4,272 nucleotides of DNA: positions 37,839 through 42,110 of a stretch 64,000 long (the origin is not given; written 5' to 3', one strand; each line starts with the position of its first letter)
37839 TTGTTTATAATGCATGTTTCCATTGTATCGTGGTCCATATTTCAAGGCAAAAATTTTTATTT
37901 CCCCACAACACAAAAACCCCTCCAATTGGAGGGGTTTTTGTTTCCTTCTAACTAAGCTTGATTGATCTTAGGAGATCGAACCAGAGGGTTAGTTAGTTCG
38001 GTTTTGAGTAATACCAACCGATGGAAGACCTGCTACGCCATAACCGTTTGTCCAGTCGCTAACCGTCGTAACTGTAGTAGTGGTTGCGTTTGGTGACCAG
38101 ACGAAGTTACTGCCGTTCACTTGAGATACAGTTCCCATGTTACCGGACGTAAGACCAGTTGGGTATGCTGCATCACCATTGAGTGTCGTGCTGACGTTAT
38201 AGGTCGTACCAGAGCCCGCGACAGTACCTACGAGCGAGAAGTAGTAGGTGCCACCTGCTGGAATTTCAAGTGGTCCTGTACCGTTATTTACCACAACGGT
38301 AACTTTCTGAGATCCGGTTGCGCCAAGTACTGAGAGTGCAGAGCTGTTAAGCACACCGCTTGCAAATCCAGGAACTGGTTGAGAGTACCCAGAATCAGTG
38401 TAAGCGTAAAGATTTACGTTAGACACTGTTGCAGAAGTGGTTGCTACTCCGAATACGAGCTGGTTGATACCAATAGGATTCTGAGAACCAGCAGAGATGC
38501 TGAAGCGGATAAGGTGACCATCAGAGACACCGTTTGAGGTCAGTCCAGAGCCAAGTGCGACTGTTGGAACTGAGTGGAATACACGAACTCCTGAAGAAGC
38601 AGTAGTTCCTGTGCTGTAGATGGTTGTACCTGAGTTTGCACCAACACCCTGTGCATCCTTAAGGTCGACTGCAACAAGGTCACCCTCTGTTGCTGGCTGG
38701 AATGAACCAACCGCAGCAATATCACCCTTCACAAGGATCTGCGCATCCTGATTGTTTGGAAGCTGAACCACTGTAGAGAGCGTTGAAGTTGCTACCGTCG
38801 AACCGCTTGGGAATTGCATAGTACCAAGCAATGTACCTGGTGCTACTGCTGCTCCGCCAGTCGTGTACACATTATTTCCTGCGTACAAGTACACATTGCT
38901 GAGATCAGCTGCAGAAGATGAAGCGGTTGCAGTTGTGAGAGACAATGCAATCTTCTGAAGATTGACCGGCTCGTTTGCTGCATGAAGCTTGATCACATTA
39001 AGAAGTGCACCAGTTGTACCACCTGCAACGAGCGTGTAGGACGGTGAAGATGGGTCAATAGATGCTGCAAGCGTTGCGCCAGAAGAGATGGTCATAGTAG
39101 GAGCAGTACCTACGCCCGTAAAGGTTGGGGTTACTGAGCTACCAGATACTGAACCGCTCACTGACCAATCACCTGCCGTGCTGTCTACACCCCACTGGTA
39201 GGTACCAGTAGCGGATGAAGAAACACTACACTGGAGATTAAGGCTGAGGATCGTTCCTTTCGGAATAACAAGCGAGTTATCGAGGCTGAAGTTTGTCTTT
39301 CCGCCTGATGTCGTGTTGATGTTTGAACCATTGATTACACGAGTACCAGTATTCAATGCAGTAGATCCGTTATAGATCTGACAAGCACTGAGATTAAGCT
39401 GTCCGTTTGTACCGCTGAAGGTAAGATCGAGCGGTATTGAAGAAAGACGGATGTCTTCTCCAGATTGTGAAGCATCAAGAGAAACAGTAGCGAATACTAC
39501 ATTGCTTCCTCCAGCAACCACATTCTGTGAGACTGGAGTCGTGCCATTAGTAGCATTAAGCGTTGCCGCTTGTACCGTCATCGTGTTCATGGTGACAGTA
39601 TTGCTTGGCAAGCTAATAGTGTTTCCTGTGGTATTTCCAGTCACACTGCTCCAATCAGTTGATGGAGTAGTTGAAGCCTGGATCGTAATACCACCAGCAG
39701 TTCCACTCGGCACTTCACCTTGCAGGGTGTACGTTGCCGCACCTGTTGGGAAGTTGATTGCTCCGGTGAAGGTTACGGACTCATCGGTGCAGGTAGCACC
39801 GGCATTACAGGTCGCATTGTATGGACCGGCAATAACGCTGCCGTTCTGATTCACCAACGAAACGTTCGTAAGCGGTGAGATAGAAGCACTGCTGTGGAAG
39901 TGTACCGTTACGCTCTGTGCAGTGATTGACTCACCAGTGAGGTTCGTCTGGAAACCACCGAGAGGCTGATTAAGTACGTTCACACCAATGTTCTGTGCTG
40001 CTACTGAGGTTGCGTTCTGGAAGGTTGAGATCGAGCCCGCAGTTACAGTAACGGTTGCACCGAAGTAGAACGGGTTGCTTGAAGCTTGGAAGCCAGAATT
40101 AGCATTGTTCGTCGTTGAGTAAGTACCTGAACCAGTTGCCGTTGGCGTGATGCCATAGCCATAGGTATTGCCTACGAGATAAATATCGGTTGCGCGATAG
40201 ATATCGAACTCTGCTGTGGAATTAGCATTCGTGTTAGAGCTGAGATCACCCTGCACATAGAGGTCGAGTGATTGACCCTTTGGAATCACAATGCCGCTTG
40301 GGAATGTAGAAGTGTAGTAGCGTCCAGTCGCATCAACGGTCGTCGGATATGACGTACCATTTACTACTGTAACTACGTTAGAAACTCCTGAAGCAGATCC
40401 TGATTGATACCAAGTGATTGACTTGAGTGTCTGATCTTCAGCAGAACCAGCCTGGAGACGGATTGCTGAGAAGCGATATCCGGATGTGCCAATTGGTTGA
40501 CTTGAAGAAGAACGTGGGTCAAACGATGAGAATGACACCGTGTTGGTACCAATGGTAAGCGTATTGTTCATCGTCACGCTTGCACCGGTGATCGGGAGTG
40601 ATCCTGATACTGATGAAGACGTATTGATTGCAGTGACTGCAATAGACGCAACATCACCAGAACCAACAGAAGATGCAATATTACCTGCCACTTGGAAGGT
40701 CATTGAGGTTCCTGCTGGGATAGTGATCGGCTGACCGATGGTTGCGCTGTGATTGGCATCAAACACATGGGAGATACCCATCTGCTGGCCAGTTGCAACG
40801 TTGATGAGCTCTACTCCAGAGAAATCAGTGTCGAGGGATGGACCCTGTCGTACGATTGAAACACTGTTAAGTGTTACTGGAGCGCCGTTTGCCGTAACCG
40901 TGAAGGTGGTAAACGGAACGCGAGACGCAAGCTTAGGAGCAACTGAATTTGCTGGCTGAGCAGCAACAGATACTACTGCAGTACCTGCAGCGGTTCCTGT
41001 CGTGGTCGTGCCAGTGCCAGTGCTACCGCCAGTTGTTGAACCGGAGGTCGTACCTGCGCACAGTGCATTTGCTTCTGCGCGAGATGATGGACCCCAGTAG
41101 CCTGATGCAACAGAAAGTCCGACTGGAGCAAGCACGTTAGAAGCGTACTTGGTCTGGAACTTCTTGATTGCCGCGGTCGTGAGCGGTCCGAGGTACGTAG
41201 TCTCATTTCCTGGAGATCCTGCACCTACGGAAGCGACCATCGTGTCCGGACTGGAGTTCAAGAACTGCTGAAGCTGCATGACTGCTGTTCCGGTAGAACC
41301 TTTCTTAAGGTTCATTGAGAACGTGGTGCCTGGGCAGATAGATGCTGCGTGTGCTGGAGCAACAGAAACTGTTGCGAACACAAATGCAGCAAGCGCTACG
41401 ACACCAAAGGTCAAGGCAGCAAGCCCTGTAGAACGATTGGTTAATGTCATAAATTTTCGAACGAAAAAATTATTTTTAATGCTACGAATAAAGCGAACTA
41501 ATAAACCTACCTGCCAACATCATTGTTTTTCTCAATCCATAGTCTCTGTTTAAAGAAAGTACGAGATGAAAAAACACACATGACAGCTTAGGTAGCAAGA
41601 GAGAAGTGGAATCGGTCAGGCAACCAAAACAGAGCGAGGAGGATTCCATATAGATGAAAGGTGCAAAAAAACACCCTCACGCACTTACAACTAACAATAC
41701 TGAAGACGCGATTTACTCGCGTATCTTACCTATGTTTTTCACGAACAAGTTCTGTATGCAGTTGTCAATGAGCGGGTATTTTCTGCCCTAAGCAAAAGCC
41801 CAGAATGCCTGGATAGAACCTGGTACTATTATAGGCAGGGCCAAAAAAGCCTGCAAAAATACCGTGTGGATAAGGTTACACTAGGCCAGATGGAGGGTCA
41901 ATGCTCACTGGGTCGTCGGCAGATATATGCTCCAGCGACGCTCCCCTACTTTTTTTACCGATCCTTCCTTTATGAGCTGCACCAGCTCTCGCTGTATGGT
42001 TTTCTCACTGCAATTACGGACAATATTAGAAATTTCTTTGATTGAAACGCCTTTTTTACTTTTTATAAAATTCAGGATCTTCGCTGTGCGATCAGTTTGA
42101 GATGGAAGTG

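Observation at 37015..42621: Cell-envelope locus: 1153-aa PG-binding repetitive surface protein, TPR membrane protein, small TM peptide and a wHTH regulator, flanked by strong terminators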

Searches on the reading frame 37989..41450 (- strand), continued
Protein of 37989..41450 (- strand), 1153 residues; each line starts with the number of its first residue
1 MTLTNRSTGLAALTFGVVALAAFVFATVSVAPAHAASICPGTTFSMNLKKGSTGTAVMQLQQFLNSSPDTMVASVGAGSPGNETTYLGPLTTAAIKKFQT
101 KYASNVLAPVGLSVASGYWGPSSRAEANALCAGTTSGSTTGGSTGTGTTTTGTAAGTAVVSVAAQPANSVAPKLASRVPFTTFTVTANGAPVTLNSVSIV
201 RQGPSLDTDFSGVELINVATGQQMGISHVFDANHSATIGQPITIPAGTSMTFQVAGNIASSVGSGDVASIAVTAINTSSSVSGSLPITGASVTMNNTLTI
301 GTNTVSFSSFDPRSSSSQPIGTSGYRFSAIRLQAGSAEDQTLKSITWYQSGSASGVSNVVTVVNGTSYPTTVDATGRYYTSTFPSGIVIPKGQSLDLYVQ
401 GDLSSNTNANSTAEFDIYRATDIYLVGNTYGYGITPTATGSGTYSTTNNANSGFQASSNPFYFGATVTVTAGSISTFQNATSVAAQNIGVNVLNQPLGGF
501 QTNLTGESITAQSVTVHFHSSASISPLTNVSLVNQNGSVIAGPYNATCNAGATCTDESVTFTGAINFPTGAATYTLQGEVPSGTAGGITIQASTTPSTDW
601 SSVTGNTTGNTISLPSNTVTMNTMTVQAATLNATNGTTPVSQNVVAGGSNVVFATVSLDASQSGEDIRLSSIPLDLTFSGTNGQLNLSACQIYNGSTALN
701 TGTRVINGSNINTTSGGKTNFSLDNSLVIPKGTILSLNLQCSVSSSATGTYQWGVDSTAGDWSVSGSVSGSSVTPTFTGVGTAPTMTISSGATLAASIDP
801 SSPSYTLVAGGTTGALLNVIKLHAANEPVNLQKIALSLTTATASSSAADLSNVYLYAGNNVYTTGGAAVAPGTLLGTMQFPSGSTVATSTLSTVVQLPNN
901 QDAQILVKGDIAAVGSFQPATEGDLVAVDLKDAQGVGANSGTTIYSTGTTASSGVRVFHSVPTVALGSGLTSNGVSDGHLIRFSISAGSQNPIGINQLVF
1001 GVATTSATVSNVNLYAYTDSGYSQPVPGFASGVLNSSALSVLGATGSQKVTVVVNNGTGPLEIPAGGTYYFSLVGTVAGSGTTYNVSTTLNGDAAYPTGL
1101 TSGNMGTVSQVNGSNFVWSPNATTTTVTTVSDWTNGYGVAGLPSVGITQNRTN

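Call 41: search_solved_structures(query=A1, max_evalue=10, show_alignments=0)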
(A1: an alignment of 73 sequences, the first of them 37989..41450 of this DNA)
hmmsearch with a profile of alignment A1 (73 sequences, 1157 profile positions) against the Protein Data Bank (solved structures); distinct sequences matched with E-value up to 10: 4.
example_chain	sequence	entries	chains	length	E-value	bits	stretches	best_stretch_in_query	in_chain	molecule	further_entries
1lbu_A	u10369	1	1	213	9.6e-06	27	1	69-207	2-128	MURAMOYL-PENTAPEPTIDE CARBOXYPEPTIDASE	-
4xxt_A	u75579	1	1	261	0.0088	17.1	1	76-163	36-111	Fusion of predicted Zn-dependent amidase/peptidase (Cell wall hydrolase/DD-carboxypeptidas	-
3n4x_A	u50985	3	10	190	0.5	11.3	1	13-73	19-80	Monopolin complex subunit CSM1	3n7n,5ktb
2ipc_A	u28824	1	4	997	2.1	9.2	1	252-285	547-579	Preprotein translocase SecA subunit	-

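Call 55: list_cluster_members(proteins=[L054:5989-9507:+, window:37992-41450:-])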
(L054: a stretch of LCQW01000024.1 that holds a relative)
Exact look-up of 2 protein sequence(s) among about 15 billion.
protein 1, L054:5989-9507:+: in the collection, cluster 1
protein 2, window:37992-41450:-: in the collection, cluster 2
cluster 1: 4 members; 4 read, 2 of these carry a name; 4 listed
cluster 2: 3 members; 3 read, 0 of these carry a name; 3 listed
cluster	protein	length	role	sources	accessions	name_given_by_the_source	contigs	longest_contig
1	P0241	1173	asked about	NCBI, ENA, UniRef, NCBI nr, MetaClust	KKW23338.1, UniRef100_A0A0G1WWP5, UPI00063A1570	MAG: hypothetical protein UY67_C0024G0012 [Candidatus Kaiserbacteria bacterium ... | Peptidoglycan binding-like domain-containing protein n=1 Tax=Candidatus Kaiserbacteria ... | status=active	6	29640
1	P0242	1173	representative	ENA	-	-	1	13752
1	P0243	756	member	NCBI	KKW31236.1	MAG: Serine-rich adhesin, platelet-type, partial [Candidatus Kaiserbacteria bacterium ...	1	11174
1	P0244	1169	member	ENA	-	-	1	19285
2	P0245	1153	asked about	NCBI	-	-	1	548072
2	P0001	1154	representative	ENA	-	-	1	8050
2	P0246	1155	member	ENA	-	-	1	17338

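Call 65: search_protein_representatives(alignment_id=A1)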
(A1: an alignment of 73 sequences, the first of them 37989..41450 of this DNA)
Query: 73 sequences, 1157 profile positions. Proteins with E-value up to 0.001 (for the whole library): 22354; up to 1e-10: 14016; up to 1e-30: 3011. The best 150 are listed.
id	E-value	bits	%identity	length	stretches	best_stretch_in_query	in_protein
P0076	0.0e+00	1612.7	-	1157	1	15-1157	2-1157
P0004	0.0e+00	1559.7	-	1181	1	3-1151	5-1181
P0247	0.0e+00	1461.9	-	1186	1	1-1151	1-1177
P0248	0.0e+00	1460.0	-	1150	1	4-1151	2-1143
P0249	0.0e+00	1456.2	-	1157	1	38-1151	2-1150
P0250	0.0e+00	1450.4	-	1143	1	3-1157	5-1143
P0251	0.0e+00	1390.1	-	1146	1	1-1157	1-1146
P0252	0.0e+00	1383.0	-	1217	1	44-1157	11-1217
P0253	0.0e+00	1382.7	-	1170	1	9-1152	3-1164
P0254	0.0e+00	1364.7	-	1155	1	4-1151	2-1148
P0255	0.0e+00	1359.4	-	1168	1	4-1151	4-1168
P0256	0.0e+00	1345.7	-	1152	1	5-1151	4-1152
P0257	0.0e+00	1337.8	-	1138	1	6-1153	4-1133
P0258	0.0e+00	1336.3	-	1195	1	1-1151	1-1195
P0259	0.0e+00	1327.8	-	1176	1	19-1153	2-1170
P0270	0.0e+00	1226.4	-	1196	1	1-1153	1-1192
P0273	0.0e+00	1189.1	-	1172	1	22-1153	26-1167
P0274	0.0e+00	1188.1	-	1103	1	42-1152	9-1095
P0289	0.0e+00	1079.5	-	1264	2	163-1153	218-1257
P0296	0.0e+00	1049.2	-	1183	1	1-1153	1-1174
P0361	7.5e-206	703.0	-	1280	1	164-1153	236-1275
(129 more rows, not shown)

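Call 82: fold_search(model_id=the predicted structure, library=viral)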
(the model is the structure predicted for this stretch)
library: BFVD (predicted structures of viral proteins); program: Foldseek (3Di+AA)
matches with E <= 10: 1099; with E <= 0.001: 90
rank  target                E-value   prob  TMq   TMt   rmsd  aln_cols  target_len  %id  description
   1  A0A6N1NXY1            5.7e-17  1.00  0.10  0.11  37.1      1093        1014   10  DUF11 domain-containing protein [Tupanvirus soda lake]
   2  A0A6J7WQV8            7.8e-15  1.00  0.11  0.10  33.1      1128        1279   14  Uncharacterized protein [uncultured Caudovirales phage]
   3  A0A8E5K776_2          1.0e-13  1.00  0.13  0.14  36.7      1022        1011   12  (no name in the UniProt tables at hand)
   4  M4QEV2                2.3e-11  1.00  0.13  0.13  33.8       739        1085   12  Phage tail collar domain-containing protein [Synechococcus phage S-CAM1]
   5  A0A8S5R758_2          5.1e-09  1.00  0.12  0.14  37.1       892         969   12  Tail protein [virus sp. ctee23]
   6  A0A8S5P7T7            1.8e-08  1.00  0.13  0.16  36.2      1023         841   10  FN3 [Siphoviridae sp. ctmYS12]
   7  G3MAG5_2              4.4e-08  0.92  0.09  0.11  43.8       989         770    8  Gp424 [Bacillus phage G]
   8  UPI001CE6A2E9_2       4.9e-08  0.38  0.06  0.06  42.6      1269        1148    8  (no name look-up for this kind of identifier)
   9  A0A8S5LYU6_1          5.4e-08  0.99  0.09  0.10  21.4       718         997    9  DUF1566 domain-containing protein [Siphoviridae sp. ctkcl3]
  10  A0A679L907            6.3e-08  0.60  0.06  0.06  37.0      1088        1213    9  (no name in the UniProt tables at hand)
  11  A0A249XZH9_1          6.6e-08  0.72  0.07  0.08  31.0      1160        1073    9  (no name in the UniProt tables at hand)
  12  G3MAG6                1.2e-07  0.97  0.10  0.09  41.4       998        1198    9  Gp425 [Bacillus phage G]
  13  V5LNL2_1              1.2e-07  0.90  0.08  0.10  37.5      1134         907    9  (no name in the UniProt tables at hand)
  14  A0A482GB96            1.4e-07  0.96  0.11  0.14  26.1      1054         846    9  (no name in the UniProt tables at hand)
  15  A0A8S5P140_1          1.8e-07  0.99  0.11  0.11  21.9       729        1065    8  Spore coat protein H kinase fold, TRANSFERASE [Myoviridae sp. ctrCp2]
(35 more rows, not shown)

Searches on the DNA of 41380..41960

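Call 66: search_rna_families(source=window, start=41380, end=41960, threshold=evalue, max_evalue=1)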
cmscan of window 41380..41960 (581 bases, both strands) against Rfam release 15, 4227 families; matches with E-value up to 1: 1.
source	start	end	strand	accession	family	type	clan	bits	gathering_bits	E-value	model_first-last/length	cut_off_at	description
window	41455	41603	-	RF00291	snoR639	Gene; snRNA; snoRNA; HACA-box;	-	16.9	42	0.4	1-140/140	no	Small nucleolar RNA snoR639/H1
